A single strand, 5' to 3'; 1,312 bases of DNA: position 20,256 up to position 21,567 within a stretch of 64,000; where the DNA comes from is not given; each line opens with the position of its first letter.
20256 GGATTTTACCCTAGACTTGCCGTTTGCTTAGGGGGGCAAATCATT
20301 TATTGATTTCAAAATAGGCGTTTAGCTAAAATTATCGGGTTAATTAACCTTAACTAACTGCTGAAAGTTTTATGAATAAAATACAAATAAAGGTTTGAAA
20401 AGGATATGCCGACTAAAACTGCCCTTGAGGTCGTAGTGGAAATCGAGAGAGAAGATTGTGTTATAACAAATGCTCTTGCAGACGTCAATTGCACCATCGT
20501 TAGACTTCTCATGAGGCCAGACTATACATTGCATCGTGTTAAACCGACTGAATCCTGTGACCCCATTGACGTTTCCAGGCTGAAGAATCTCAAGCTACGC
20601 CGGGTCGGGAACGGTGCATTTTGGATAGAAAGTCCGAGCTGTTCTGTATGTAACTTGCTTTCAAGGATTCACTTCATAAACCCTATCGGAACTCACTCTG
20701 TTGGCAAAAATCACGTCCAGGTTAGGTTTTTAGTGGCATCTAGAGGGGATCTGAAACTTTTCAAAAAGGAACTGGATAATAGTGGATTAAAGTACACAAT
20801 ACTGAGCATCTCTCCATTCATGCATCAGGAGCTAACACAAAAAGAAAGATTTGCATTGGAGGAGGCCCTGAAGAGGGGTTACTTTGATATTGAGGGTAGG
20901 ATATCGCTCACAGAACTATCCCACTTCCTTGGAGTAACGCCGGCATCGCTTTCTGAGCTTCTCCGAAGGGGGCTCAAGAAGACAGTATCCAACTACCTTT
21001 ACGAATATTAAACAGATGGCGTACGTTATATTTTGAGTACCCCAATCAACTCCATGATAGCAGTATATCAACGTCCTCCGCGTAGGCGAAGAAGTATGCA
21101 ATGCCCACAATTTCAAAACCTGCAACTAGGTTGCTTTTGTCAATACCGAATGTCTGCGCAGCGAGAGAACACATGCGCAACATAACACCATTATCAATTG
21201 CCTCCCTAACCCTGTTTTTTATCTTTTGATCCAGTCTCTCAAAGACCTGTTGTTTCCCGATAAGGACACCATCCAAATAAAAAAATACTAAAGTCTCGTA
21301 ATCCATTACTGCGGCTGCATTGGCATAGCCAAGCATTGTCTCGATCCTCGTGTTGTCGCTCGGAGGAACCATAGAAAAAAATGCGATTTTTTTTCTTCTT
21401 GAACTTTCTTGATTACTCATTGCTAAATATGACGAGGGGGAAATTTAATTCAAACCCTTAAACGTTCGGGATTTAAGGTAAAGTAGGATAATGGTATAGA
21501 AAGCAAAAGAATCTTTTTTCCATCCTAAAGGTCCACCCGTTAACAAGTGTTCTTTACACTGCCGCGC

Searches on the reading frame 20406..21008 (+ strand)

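Call 3: search_protein_families(library=pfam, proteins=[window:20406-21008:+], max_evalue=1)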
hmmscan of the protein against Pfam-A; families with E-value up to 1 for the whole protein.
window:20406-21008:+ (201 aa): 4 families
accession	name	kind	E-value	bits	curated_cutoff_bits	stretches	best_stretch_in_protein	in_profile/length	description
PF04967.18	HTH_10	-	2.5e-11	43.6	23.1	1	143-194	1-52/53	HTH DNA binding domain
PF13545.12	HTH_Crp_2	-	0.16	12.4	27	1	159-188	17-45/70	Crp-like helix-turn-helix domain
PF00681.25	Plectin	-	0.16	12.2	20.5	1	146-161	17-32/39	Plectin repeat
PF01325.25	Fe_dep_repress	-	0.19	12.4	26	1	165-188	22-45/60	Iron dependent repressor, N-terminal DNA binding domain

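Call 4: search_protein_families(library=ncbifam, proteins=[window:20406-21008:+], max_evalue=1)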
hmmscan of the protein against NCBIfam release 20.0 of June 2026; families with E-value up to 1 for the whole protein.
window:20406-21008:+ (201 aa): 0 families

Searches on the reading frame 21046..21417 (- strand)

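Call 3: search_protein_families(library=pfam, proteins=[window:21046-21417:-], max_evalue=1)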
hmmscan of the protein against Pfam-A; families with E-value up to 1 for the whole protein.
window:21046-21417:- (123 aa): 3 families
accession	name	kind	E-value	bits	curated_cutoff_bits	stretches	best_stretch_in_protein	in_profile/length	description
PF02635.20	DsrE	-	1.4e-16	61.2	22.7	1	9-120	1-114/116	DsrE/DsrF-like family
PF13686.11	DrsE_2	-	9.3e-09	35.9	25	1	65-120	100-155/156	DsrE/DsrF/DrsH-like family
PF01715.23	IPPT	-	0.18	11.9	23.6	1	51-114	154-213/243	IPP transferase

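Call 4: search_protein_families(library=ncbifam, proteins=[window:21046-21417:-], max_evalue=1)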
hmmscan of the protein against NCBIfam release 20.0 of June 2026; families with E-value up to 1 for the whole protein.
window:21046-21417:- (123 aa): 4 families
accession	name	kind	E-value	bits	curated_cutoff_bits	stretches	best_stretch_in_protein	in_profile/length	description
TIGR03012.1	sulf_tusD_dsrE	equivalog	7.7e-06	25.8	89.25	1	18-120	9-125/127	sulfurtransferase complex subunit TusD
NF047629.1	SulfCarrDsrE2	equivalog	9.2e-06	25.9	210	1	73-120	110-157/159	sulfur carrier protein DsrE2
NF001237.0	PRK00207.1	equivalog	0.0061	16.5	92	1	32-94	24-89/128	sulfurtransferase complex subunit TusD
TIGR00174.1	miaA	equivalog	0.16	11.2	148.65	1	18-114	151-247/288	tRNA (adenosine(37)-N6)-dimethylallyltransferase MiaA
